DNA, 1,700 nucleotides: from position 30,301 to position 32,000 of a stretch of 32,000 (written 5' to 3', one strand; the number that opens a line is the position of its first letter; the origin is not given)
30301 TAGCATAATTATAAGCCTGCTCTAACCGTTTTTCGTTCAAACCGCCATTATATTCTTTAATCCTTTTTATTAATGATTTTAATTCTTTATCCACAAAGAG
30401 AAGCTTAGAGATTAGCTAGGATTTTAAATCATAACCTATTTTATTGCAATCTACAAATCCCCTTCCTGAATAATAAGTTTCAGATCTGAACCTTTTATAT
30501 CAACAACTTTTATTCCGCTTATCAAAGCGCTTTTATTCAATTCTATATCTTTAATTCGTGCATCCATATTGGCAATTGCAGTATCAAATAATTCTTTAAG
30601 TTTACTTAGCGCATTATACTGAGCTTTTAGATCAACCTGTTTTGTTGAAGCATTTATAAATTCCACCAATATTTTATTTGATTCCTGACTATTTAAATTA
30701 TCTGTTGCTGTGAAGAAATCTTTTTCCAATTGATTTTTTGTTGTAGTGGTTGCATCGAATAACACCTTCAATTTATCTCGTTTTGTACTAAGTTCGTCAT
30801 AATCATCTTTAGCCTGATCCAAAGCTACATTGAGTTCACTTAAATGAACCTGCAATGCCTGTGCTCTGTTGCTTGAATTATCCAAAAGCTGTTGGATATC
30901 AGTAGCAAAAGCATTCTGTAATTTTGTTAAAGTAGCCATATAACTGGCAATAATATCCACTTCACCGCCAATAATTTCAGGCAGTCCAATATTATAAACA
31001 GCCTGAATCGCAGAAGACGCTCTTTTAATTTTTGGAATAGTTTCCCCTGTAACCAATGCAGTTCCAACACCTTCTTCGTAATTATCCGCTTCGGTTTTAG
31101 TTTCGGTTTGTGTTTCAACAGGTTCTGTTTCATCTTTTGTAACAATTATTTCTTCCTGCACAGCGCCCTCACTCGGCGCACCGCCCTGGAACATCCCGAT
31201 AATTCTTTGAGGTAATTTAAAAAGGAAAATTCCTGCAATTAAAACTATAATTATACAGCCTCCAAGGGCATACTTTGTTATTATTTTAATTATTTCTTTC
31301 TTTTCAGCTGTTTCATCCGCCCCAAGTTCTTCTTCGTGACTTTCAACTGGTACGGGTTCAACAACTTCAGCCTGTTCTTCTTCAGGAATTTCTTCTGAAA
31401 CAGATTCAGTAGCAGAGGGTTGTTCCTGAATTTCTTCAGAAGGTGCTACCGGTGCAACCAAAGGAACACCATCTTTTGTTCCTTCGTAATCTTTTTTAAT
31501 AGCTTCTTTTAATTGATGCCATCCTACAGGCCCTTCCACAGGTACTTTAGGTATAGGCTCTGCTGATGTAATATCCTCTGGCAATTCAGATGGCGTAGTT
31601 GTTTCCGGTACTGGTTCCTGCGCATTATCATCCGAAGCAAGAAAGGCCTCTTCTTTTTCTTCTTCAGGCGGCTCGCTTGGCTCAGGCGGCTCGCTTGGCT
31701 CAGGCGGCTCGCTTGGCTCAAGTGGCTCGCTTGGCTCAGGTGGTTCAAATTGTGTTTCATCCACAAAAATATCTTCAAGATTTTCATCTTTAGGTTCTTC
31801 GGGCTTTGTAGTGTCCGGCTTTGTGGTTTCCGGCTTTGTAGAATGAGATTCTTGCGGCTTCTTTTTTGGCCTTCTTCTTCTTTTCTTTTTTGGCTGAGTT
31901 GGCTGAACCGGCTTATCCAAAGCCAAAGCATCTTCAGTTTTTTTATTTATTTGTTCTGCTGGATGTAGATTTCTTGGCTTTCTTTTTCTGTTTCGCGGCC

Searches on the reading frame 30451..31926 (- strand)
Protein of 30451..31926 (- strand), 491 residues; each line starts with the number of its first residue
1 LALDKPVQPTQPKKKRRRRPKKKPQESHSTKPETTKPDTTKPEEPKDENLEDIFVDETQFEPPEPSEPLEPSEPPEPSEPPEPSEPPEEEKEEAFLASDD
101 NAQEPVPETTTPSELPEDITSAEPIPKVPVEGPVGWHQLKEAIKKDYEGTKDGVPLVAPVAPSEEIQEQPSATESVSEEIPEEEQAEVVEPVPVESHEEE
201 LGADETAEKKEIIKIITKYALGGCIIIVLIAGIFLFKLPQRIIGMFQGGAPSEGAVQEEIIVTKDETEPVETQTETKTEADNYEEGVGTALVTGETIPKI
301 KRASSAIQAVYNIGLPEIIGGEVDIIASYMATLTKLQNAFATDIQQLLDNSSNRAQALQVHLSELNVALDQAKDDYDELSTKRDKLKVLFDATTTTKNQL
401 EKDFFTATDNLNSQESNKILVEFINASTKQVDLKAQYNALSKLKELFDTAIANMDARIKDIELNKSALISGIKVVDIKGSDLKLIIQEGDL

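Call 9: search_protein_families(library=pfam, proteins=[window:30451-31926:-])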
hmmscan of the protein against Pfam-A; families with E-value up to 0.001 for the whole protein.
window:30451-31926:- (491 aa): 0 families

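Call 41: search_protein_families(library=ncbifam, proteins=[window:30451-31926:-], max_evalue=1)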
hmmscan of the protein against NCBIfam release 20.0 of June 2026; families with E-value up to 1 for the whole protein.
window:30451-31926:- (491 aa): 1 family
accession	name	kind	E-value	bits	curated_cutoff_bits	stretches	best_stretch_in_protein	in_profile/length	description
NF045984.1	StressProtLiaH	equivalog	0.49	10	380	1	333-477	3-147/225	stress responsive protein LiaH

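Call 76: search_protein_families(library=pfam, proteins=[window:30451-31926:-], max_evalue=0.01)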
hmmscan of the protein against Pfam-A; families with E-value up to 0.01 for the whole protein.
window:30451-31926:- (491 aa): 0 families
